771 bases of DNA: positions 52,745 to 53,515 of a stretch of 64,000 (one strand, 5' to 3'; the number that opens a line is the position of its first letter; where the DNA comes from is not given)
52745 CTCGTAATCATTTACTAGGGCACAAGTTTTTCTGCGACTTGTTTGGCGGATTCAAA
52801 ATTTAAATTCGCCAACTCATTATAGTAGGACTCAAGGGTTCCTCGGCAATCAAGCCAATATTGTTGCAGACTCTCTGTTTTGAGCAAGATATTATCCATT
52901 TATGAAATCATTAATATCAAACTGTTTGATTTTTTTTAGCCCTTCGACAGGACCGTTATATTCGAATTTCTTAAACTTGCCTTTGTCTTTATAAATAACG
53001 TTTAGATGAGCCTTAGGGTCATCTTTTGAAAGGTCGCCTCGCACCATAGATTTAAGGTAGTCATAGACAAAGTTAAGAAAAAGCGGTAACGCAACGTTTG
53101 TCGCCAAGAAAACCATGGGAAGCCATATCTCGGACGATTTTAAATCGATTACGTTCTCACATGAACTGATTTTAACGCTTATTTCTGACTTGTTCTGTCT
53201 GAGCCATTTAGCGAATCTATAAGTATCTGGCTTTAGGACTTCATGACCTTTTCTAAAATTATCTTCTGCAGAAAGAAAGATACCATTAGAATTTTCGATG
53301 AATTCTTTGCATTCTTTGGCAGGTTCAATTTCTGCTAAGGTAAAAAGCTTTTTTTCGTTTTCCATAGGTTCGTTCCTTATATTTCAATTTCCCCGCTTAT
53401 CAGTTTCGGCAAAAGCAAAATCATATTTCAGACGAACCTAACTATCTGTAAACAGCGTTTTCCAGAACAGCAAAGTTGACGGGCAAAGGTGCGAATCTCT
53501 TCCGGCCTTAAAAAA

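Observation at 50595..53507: AT-rich three-gene operon (small TM protein plus two SEC-C-motif proteins) is a candidate uncharacterised toxin/defence-type module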

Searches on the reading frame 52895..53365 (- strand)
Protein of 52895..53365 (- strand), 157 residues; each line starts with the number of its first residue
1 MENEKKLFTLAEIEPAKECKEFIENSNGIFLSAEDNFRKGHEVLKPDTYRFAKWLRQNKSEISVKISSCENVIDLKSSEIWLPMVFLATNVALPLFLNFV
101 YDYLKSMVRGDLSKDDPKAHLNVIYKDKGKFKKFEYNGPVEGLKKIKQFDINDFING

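Call 6: search_protein_families(library=pfam, max_evalue=1, proteins=[window:52895-53365:-])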
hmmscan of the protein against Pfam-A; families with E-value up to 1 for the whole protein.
seq(157 aa): 1 family
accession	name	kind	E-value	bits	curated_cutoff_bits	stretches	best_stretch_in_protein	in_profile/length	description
PF09510.15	Rtt102p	-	0.092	13.4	23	1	48-77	55-84/130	Rtt102p-like transcription regulator protein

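Call 7: search_protein_families(library=padloc, max_evalue=1, proteins=[window:52895-53365:-])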
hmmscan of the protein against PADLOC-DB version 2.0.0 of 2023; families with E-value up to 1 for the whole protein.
seq(157 aa): 0 families

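Call 8: search_protein_families(library=ncbifam, max_evalue=1, proteins=[window:52895-53365:-])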
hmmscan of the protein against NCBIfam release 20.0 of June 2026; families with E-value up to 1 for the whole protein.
seq(157 aa): 1 family
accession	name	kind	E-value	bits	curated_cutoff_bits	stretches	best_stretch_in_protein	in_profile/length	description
NF006941.0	PRK09423.1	subfamily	0.088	11.6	336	1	113-136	119-142/367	glycerol dehydrogenase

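Call 11: find_homologous_proteins(query=window:52895-53365:-)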
Query seq(157 aa) (157 aa): 7 proteins with E <= 0.001 among 44 candidates.
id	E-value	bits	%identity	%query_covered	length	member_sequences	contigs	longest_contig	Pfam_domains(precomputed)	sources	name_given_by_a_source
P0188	2.5e-99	348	100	100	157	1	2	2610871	-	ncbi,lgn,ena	ncbi:MAG: hypothetical protein WBL85_10400 [Sedimentisphaerales bacterium]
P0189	3.7e-69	250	74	95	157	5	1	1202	-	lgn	-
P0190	1.2e-64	235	69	95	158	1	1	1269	-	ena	-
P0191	4.7e-62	226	69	94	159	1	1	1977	-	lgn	-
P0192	1.1e-61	225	68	95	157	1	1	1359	-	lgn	-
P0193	8.7e-58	213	63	97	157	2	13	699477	-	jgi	jgi:hypothetical protein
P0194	6.0e-42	161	51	90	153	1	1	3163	-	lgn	-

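Call 79: search_protein_families(library=phrogs, max_evalue=0.01, proteins=[window:52895-53365:-])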
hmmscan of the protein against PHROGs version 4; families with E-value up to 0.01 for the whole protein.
window:52895-53365:- (157 aa): 0 families
